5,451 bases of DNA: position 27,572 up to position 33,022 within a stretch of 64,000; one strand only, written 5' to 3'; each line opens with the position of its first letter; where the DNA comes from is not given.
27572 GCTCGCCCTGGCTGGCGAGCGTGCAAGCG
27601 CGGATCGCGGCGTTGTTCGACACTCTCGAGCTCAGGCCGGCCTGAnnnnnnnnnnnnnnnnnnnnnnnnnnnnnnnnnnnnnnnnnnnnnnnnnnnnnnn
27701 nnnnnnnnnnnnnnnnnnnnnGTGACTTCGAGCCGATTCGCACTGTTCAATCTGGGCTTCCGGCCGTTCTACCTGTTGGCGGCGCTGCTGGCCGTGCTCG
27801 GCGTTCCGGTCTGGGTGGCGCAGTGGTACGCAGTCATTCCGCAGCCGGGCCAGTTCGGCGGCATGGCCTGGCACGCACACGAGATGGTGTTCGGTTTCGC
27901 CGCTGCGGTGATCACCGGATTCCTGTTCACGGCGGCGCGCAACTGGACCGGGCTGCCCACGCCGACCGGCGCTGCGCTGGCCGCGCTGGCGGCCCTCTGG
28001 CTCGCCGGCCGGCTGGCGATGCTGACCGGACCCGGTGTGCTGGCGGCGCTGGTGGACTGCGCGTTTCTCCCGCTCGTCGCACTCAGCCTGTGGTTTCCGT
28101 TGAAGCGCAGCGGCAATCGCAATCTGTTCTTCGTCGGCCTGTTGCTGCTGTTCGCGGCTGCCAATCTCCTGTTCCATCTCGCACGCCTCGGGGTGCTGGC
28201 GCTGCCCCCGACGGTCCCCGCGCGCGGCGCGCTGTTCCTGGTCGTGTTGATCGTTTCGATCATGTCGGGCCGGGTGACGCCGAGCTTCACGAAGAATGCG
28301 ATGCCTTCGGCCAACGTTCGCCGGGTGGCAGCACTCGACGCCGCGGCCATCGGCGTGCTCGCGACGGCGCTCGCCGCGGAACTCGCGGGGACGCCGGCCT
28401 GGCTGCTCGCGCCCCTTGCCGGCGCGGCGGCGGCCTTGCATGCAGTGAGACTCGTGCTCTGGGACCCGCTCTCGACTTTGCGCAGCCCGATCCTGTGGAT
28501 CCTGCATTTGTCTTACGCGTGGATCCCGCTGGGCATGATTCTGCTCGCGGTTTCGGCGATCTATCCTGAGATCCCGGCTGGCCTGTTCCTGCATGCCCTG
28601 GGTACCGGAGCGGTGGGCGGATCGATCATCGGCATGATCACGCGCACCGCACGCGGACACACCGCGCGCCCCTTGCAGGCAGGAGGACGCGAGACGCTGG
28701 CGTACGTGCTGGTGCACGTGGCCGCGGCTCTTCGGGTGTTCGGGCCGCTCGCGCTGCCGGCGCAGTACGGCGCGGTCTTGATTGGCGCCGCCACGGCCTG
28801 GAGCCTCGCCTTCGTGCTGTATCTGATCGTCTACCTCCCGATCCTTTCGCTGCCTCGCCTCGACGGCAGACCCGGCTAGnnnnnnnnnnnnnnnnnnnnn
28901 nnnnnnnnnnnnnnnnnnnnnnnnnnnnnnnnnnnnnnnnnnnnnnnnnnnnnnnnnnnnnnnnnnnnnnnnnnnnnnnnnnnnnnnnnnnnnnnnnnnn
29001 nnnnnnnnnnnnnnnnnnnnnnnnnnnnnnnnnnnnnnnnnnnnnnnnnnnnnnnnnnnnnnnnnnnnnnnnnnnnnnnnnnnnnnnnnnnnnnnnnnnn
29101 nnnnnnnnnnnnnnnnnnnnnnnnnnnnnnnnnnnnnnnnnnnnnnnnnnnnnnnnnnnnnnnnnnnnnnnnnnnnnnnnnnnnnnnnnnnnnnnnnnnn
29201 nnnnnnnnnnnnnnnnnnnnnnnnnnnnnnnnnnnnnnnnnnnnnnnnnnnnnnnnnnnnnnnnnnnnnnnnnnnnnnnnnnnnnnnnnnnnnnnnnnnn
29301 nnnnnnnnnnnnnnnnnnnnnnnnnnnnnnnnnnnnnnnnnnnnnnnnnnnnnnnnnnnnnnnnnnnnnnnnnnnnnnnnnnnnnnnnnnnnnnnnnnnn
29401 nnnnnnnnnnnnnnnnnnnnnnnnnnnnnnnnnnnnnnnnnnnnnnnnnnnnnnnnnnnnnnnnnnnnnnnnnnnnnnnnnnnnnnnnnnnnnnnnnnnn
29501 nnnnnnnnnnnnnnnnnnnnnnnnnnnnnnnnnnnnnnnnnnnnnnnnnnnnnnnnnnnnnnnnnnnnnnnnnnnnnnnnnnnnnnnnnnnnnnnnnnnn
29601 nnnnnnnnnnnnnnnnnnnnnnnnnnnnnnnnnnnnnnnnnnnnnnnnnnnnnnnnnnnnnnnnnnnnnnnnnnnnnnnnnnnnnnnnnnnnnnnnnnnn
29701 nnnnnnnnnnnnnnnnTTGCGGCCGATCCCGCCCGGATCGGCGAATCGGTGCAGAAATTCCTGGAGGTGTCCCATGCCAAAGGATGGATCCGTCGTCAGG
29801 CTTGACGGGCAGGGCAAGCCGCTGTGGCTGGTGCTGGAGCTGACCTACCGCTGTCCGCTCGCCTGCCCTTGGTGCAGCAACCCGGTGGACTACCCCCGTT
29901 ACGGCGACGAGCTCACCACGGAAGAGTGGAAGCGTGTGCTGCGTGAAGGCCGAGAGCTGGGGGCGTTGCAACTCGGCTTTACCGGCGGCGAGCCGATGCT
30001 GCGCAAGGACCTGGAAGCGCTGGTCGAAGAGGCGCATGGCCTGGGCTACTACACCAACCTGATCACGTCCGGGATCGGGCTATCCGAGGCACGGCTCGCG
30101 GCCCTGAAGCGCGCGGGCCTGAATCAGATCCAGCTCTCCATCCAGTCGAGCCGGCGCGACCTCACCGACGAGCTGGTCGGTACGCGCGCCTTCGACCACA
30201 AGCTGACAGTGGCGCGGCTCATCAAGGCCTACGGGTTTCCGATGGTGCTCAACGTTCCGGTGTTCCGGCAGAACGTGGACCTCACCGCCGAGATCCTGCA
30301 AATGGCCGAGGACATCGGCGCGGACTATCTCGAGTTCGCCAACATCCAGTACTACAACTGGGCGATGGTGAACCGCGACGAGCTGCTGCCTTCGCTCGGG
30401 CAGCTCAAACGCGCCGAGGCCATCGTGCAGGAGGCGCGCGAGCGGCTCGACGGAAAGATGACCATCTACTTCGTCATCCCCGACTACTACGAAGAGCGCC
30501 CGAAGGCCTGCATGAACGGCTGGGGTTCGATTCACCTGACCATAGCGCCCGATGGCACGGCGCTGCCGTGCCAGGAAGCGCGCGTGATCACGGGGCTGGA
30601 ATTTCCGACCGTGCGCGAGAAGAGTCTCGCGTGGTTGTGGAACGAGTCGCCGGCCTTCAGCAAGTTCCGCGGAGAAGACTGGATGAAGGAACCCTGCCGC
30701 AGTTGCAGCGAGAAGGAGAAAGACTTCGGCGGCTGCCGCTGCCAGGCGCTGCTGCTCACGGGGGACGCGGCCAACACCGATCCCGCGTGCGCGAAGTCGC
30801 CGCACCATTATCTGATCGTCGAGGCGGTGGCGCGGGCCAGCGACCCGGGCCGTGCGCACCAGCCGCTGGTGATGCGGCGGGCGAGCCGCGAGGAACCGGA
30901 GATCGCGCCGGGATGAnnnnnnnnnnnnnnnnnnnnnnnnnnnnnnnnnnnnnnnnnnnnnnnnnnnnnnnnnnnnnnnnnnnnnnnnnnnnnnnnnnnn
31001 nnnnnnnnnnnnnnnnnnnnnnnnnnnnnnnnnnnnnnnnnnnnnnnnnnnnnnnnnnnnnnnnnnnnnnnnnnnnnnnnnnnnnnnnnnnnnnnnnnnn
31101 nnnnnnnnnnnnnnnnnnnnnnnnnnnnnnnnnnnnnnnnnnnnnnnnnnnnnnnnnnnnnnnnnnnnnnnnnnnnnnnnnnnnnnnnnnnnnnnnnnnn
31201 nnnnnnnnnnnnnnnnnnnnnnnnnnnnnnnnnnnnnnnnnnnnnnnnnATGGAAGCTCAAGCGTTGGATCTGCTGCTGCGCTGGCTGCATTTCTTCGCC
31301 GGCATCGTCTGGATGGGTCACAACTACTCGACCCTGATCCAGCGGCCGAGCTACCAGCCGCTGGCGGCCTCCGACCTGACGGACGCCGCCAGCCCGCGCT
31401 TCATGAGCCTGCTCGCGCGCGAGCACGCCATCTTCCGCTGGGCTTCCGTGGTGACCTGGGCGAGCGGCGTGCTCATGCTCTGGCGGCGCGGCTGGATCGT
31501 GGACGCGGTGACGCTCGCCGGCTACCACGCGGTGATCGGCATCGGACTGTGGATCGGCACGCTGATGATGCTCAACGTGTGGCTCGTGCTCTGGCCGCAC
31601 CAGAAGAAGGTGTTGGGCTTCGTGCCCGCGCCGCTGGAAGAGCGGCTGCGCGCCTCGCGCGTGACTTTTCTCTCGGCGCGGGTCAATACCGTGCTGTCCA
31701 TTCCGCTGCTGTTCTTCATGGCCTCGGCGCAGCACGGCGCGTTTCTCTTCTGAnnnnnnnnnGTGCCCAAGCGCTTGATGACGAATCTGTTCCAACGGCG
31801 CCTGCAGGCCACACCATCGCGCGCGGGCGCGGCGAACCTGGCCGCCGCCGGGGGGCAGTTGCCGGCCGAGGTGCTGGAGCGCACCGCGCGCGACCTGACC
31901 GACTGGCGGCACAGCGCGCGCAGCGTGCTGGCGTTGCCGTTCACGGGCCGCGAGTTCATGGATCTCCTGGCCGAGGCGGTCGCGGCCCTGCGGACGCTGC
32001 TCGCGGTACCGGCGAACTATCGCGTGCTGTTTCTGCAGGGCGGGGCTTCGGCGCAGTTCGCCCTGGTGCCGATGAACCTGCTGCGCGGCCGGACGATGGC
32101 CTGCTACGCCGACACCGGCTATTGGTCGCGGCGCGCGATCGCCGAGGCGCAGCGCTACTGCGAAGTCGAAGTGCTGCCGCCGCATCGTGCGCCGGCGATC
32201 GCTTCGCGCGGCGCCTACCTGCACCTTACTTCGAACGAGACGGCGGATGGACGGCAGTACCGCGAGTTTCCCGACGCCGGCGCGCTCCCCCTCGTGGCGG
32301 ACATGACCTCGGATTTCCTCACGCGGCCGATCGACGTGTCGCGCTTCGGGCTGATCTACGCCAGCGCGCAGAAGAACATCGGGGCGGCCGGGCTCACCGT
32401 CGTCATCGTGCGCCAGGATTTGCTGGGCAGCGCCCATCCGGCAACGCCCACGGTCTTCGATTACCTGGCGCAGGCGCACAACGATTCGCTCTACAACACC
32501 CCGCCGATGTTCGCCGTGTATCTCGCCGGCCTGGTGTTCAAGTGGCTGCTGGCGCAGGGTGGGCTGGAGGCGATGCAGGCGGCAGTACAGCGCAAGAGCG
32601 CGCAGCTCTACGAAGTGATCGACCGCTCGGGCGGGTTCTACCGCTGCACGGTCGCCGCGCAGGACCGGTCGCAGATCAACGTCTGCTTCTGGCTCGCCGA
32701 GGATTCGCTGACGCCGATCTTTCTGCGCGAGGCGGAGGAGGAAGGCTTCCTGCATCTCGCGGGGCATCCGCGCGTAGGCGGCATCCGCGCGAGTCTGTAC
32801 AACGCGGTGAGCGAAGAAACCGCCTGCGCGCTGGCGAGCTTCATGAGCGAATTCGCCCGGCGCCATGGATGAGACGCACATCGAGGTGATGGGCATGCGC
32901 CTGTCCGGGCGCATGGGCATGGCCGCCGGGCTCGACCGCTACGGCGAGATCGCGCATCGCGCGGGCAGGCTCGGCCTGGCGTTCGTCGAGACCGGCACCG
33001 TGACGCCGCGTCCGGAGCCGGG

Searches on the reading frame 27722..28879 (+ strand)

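Call 7: search_protein_families(library=pfam, proteins=[window:27722-28879:+], max_evalue=0.001)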
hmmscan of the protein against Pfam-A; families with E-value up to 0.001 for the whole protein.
window:27722-28879:+ (385 aa): 1 family
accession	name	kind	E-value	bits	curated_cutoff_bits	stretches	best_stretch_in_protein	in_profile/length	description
PF05940.17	NnrS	-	2.2e-104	350.2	28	1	7-379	1-371/371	NnrS protein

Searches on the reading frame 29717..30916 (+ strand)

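Call 7: search_protein_families(library=pfam, proteins=[window:29717-30916:+], max_evalue=0.001)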
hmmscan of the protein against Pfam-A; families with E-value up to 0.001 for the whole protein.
window:29717-30916:+ (399 aa): 3 families
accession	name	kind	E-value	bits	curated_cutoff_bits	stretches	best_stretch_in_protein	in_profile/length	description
PF04055.27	Radical_SAM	-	3.5e-26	92.8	29.5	1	41-194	2-163/166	Radical SAM superfamily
PF13186.11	SPASM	-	3.2e-08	34.2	21.5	1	265-330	1-66/67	Iron-sulfur cluster-binding domain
PF13353.11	Fer4_12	-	0.0004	21.1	22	1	43-121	12-93/137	4Fe-4S single cluster domain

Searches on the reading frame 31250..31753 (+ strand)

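Call 7: search_protein_families(library=pfam, proteins=[window:31250-31753:+], max_evalue=0.001)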
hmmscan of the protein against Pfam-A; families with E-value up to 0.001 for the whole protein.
window:31250-31753:+ (167 aa): 1 family
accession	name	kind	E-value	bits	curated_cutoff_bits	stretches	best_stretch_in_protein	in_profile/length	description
PF06181.16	Urate_ox_N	-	5.9e-12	46.1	26.9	1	88-162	166-240/295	Urate oxidase N-terminal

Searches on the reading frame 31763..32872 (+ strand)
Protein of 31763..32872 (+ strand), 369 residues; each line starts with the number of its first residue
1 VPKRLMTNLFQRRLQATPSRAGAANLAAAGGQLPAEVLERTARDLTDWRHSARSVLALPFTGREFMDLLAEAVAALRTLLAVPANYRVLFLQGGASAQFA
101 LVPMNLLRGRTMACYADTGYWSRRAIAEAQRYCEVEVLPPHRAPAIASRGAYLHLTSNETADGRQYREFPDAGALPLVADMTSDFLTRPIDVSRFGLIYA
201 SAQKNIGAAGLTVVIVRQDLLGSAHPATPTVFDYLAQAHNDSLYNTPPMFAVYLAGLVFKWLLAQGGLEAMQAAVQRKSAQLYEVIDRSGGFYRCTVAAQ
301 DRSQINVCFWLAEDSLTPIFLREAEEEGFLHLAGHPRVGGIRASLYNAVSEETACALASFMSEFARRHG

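Call 7: search_protein_families(library=pfam, proteins=[window:31763-32872:+], max_evalue=0.001)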
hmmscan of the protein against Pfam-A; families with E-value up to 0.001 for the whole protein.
window:31763-32872:+ (369 aa): 1 family
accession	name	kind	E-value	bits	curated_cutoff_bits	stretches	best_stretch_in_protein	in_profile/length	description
PF00266.25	Aminotran_5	-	6.9e-34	117.8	21.5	1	26-352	4-366/371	Aminotransferase class-V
